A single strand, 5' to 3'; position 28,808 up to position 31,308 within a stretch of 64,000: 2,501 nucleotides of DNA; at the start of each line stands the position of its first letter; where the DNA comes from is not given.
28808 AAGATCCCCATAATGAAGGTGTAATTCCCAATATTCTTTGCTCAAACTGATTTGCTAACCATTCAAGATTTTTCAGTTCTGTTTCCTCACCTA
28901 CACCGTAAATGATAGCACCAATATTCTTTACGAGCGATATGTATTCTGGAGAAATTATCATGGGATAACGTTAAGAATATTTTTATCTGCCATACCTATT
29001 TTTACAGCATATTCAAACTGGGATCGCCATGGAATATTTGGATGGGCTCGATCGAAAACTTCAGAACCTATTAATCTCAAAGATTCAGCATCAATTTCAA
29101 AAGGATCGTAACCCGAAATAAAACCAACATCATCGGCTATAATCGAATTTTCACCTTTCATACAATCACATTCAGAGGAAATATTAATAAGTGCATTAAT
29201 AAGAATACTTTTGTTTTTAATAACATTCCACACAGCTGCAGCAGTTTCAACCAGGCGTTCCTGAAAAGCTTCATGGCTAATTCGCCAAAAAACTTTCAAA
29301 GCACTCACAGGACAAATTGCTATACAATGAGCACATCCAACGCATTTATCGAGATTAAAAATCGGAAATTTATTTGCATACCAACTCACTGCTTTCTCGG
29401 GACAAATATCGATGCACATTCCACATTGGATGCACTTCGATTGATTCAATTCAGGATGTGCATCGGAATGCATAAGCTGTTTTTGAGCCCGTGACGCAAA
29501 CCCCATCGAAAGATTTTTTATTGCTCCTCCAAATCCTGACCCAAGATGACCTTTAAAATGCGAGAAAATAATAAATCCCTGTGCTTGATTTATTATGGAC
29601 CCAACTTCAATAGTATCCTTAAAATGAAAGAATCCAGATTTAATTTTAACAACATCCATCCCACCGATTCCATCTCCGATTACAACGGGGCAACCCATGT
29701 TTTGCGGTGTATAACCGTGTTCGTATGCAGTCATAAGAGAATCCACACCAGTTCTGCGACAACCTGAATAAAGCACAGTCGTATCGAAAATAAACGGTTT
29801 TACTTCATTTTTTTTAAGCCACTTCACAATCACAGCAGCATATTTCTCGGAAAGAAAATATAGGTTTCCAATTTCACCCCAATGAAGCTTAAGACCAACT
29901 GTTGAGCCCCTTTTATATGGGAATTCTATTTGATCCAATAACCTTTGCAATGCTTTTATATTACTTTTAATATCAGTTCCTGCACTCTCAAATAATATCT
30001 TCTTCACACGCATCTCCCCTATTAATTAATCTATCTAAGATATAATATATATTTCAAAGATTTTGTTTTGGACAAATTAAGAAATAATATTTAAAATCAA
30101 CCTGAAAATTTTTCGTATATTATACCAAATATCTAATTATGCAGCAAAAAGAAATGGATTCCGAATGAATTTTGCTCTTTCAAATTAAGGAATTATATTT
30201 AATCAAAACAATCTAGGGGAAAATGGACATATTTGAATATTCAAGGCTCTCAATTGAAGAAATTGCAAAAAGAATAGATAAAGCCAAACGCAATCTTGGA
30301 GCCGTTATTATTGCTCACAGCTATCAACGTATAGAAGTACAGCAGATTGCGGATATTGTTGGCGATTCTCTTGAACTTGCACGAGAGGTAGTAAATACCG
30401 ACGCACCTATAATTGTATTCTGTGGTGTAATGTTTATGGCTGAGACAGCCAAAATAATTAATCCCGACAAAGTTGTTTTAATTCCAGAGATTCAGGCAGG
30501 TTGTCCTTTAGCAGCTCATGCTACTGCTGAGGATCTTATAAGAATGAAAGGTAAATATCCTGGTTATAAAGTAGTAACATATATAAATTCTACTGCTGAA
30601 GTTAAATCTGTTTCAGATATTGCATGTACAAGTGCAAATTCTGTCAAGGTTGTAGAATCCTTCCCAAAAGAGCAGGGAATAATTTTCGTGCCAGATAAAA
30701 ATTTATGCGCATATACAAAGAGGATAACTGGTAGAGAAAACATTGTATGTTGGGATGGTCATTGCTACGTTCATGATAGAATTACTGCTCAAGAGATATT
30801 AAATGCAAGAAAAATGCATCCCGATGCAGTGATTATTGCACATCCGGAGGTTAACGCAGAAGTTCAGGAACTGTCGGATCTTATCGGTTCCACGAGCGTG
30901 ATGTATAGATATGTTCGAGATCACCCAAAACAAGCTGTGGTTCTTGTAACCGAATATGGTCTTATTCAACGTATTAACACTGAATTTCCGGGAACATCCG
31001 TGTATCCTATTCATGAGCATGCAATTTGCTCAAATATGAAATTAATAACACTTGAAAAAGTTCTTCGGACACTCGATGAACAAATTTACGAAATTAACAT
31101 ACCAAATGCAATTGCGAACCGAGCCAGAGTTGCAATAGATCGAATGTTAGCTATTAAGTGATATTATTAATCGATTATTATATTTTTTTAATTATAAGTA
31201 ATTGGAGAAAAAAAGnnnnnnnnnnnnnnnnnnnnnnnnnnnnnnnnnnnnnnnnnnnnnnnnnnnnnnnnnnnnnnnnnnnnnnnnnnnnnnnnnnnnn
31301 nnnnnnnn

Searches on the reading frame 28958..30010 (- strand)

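Call 3: search_protein_families(library=pfam, proteins=[window:28958-30010:-], max_evalue=0.01)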
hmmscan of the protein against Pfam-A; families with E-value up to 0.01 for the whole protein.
window:28958-30010:- (350 aa): 15 families
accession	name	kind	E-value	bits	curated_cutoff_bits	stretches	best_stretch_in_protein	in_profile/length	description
PF04015.17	DUF362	-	3.3e-30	106.1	24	1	38-309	1-197/200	Domain of unknown function (DUF362)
PF00037.32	Fer4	-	3.6e-12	46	21.1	2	187-208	2-23/24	4Fe-4S binding domain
PF12837.12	Fer4_6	-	2.5e-11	43.4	25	2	187-207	3-23/24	4Fe-4S binding domain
PF13237.11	Fer4_10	-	4.2e-11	43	25.5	3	186-234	2-53/53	4Fe-4S dicluster domain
PF14697.11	Fer4_21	-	3.8e-10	40.2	35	1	188-237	3-56/59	4Fe-4S dicluster domain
PF12797.12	Fer4_2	-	1.1e-09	38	24.5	2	185-205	2-22/22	4Fe-4S binding domain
PF12838.12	Fer4_7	-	4.7e-09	37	27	1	192-237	1-52/52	4Fe-4S dicluster domain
PF13187.11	Fer4_9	-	1.7e-08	34.8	27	1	192-237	1-51/52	4Fe-4S dicluster domain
PF13484.11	Fer4_16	-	3.4e-07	31.4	30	1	192-209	1-18/66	4Fe-4S double cluster binding domain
PF12800.12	Fer4_4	-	6e-07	29.7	24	1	191-205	2-16/17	4Fe-4S binding domain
PF13183.11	Fer4_8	-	2.7e-06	28.3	27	0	191-204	3-16/68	4Fe-4S dicluster domain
PF17179.9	Fer4_22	-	8.3e-06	27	27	0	172-206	58-94/95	4Fe-4S dicluster domain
PF25160.1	LdpA_Fe-S-bd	-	5.2e-05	23.4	27.6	1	198-239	8-44/49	LdpA Fe-S cluster-binding domain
PF13534.11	Fer4_17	-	0.00011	23.1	22.2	0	192-205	1-14/61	4Fe-4S dicluster domain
PF12798.12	Fer4_3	-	0.00064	20.8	27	0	193-207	1-15/15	4Fe-4S binding domain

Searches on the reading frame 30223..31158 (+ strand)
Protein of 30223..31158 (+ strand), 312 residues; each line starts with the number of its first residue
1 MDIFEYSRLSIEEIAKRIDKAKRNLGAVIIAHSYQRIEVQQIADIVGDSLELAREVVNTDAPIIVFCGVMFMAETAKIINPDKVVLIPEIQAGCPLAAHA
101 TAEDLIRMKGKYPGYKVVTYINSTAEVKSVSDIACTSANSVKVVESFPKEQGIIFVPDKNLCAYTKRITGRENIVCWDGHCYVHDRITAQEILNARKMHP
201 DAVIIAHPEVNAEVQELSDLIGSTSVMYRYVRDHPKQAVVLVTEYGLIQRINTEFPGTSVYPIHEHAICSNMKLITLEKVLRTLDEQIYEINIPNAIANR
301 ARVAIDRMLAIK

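Call 3: search_protein_families(library=pfam, proteins=[window:30223-31158:+], max_evalue=0.01)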
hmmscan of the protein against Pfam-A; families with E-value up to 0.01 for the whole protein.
window:30223-31158:+ (312 aa): 1 family
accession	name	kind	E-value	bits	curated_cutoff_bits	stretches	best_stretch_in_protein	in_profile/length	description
PF02445.21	NadA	-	1.4e-111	372.8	27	1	17-310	2-295/295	Quinolinate synthetase A protein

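Call 4: search_protein_families(library=ncbifam, proteins=[window:30223-31158:+], max_evalue=0.01)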
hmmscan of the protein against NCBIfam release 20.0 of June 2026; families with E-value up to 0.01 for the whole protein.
window:30223-31158:+ (312 aa): 4 families
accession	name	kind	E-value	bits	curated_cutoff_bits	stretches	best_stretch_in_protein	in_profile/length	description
NF006878.0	PRK09375.1-2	equivalog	5.5e-115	383.6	294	1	12-311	4-304/306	quinolinate synthase NadA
TIGR00550.1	nadA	equivalog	3.2e-99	332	262.9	1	9-311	1-308/309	quinolinate synthase NadA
NF006884.0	PRK09375.2-5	equivalog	7.6e-53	179.7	691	2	5-170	63-250/426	quinolinate synthase NadA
NF006882.0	PRK09375.2-3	equivalog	3.8e-10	39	561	1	28-180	75-244/447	quinolinate synthase NadA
